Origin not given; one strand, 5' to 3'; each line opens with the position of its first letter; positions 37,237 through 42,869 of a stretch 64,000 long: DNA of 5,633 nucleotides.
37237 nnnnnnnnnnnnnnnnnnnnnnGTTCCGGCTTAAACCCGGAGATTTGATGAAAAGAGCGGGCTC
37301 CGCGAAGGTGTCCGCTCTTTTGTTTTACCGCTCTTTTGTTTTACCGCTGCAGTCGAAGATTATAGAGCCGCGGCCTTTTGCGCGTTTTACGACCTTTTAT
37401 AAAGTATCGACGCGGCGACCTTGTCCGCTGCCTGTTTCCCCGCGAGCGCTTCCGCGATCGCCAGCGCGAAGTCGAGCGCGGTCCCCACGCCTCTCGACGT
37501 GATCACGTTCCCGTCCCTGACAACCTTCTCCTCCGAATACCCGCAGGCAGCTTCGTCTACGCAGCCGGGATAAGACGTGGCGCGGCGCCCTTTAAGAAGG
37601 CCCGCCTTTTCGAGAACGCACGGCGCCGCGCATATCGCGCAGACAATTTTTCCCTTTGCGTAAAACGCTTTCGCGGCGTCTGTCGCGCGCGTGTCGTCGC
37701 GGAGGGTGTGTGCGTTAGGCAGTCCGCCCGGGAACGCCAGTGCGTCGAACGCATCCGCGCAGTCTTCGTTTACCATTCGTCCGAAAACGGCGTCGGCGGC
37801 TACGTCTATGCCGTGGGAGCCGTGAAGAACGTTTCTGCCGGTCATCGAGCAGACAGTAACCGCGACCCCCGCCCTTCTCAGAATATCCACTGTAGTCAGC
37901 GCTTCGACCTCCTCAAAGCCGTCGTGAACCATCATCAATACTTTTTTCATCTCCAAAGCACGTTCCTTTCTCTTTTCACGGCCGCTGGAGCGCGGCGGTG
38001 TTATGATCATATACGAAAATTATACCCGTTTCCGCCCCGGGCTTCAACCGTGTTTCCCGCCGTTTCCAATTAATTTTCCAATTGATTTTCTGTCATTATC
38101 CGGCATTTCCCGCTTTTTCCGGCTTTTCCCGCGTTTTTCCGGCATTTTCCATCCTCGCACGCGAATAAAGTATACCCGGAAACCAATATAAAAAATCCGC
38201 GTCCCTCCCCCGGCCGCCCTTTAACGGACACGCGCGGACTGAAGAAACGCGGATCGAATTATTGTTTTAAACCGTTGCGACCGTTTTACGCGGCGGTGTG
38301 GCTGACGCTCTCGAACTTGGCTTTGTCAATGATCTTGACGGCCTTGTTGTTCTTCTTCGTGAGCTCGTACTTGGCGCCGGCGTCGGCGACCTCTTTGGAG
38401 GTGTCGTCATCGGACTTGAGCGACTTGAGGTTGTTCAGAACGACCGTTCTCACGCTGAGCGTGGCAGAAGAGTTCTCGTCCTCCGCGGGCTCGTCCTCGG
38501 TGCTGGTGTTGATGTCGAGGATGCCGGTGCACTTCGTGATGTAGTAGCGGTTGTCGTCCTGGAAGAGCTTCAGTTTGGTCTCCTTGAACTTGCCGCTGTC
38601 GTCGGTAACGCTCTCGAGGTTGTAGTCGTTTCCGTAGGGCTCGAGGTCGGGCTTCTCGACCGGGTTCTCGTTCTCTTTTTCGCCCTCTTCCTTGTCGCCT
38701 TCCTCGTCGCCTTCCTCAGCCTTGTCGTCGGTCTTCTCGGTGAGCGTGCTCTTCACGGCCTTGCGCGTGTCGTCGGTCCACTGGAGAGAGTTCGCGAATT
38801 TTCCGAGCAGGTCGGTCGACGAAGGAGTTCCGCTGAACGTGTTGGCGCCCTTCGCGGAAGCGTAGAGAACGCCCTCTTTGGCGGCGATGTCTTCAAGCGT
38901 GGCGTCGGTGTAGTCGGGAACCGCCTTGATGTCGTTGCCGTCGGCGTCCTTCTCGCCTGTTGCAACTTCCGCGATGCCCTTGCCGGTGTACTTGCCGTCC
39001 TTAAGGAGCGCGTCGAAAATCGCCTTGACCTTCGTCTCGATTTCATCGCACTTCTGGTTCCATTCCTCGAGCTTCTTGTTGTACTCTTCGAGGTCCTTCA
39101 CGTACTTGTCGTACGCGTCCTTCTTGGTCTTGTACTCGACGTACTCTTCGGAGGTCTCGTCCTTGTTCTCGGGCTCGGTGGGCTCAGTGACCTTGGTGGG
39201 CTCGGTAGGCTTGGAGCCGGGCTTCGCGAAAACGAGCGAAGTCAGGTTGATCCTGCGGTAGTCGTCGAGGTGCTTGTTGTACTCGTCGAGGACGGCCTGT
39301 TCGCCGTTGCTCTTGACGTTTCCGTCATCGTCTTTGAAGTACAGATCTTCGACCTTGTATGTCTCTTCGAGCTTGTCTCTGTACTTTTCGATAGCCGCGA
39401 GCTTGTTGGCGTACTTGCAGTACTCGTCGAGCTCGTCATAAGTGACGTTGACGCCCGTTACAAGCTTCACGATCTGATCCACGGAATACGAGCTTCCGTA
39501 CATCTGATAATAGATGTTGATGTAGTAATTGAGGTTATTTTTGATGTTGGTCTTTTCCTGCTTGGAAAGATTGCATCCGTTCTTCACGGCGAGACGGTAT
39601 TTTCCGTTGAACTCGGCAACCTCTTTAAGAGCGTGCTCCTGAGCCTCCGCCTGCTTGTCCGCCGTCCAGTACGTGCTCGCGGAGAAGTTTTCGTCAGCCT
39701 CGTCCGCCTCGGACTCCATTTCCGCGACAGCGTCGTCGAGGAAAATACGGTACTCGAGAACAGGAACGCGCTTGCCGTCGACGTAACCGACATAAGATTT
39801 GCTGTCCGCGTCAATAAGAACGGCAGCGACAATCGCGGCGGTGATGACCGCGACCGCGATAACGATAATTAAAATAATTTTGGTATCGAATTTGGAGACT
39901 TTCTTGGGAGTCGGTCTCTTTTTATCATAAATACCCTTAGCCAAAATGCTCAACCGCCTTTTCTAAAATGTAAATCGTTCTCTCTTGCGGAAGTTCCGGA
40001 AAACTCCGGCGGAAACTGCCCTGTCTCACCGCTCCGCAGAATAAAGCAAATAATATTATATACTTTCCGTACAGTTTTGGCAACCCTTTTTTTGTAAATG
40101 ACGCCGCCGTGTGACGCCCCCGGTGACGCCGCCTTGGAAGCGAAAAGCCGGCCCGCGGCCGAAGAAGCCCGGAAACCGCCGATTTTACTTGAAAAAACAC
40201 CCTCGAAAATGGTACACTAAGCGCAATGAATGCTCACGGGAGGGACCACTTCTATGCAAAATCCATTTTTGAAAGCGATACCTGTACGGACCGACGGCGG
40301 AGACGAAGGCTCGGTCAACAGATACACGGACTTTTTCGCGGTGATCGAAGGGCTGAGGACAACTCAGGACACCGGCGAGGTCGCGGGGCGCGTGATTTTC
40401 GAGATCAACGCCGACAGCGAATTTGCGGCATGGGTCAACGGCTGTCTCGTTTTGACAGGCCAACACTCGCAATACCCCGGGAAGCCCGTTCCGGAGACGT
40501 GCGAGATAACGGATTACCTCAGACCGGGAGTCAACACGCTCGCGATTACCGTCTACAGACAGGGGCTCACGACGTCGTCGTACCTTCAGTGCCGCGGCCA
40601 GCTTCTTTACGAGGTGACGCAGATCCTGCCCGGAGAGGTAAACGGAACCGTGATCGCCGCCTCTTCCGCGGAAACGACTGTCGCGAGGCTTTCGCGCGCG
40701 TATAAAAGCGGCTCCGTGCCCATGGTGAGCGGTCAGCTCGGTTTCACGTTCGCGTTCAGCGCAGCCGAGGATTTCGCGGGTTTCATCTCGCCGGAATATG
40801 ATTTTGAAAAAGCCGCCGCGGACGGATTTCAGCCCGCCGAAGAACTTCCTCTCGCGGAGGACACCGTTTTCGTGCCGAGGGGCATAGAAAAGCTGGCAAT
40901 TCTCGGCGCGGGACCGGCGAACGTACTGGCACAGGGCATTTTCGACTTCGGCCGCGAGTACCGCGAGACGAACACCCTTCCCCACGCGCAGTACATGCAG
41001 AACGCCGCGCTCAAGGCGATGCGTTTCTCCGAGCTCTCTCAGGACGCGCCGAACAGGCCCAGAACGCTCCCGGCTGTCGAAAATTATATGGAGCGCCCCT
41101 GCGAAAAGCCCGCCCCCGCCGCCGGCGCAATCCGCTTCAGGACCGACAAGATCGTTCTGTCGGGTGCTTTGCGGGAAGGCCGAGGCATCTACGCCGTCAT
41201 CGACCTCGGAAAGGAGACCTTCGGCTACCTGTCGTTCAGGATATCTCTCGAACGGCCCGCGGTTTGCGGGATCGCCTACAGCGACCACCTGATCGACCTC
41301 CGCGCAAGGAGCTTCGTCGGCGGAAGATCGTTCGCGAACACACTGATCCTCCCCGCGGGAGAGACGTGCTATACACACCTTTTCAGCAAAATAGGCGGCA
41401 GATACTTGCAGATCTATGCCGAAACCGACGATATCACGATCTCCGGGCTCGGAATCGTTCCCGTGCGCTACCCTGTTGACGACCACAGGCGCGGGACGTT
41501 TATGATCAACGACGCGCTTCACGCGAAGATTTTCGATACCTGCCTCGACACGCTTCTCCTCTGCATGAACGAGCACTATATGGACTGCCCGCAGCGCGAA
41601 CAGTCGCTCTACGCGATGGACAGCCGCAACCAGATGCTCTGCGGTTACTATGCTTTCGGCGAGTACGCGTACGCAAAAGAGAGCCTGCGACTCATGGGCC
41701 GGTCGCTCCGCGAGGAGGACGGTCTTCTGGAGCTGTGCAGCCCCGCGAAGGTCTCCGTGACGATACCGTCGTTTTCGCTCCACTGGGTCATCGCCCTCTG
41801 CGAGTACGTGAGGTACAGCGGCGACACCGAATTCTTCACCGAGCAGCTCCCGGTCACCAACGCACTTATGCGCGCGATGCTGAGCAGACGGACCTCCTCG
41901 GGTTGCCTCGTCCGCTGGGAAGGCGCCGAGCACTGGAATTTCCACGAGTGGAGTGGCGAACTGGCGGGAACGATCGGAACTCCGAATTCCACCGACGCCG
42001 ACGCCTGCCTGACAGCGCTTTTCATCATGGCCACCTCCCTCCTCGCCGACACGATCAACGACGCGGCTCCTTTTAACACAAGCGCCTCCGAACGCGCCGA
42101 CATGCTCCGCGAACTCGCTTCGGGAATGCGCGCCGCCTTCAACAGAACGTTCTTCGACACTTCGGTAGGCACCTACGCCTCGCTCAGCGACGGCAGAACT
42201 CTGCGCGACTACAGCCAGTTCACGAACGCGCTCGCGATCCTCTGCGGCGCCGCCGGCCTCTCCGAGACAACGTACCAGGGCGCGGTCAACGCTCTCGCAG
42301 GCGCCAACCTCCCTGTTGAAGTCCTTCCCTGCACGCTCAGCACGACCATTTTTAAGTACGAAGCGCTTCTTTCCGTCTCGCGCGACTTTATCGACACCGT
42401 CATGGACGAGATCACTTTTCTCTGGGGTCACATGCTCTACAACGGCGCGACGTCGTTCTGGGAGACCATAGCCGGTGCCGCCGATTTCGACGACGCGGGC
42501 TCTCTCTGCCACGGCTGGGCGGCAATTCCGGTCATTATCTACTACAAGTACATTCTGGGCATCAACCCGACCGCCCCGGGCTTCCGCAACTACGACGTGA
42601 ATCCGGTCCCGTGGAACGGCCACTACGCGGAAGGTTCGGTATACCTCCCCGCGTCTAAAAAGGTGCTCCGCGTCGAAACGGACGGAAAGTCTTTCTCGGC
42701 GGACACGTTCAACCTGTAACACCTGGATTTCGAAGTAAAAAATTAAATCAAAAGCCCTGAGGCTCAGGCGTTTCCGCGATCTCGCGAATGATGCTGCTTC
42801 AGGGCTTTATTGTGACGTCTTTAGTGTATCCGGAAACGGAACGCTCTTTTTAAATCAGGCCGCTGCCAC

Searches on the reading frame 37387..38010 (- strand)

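Call 61: search_protein_families(library=pfam, proteins=[window:37387-38010:-], max_evalue=0.00001)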
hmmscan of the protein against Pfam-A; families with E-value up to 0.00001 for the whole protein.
window:37387-38010:- (207 aa): 1 family
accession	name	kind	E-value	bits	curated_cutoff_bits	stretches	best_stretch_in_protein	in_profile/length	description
PF01965.30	DJ-1_PfpI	-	1.2e-45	155.8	26.6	1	22-187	1-164/165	DJ-1/PfpI family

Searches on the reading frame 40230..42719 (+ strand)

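Call 61: search_protein_families(library=pfam, proteins=[window:40230-42719:+], max_evalue=0.00001)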
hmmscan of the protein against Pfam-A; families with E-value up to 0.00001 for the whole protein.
window:40230-42719:+ (829 aa): 1 family
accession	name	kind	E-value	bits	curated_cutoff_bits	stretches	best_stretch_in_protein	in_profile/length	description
PF17389.8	Bac_rhamnosid6H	-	3.9e-23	82.7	24.5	1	420-772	2-336/339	Bacterial alpha-L-rhamnosidase 6 hairpin glycosidase domain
